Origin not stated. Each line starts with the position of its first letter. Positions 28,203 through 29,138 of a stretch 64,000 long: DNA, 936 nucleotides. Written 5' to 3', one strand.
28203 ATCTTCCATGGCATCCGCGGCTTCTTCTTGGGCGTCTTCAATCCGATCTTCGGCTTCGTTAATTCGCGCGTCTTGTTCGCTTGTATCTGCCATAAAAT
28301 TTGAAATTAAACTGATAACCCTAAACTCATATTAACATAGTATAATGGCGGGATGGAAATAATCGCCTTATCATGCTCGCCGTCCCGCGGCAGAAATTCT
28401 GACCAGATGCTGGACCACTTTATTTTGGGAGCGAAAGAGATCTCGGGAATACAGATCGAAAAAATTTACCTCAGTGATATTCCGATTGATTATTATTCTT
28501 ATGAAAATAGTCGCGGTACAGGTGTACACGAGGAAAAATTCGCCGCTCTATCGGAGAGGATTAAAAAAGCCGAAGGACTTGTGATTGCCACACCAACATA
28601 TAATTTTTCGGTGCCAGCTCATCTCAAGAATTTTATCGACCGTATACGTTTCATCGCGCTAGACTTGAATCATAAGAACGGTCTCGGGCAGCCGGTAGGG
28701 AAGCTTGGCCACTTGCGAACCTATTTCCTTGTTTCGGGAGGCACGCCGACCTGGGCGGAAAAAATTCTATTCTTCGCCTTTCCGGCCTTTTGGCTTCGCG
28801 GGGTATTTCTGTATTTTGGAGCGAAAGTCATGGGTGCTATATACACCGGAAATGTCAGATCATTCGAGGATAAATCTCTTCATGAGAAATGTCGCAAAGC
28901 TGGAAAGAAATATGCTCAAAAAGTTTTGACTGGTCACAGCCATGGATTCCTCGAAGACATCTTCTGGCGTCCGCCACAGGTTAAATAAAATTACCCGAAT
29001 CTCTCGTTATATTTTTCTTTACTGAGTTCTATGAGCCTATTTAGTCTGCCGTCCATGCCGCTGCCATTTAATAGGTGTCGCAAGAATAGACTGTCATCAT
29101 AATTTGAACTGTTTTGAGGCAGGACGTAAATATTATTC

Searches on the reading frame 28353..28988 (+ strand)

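Call 26: search_protein_families(library=pfam, proteins=[window:28353-28988:+], max_evalue=0.00001)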
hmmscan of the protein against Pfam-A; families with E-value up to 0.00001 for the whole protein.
window:28353-28988:+ (211 aa): 2 families
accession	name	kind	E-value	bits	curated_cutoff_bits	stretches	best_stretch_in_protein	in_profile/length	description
PF03358.20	FMN_red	-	3.5e-21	75.8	24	1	1-105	1-99/152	NADPH-dependent FMN reductase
PF02525.22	Flavodoxin_2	-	1.2e-16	61.5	27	1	1-189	1-196/198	Flavodoxin-like fold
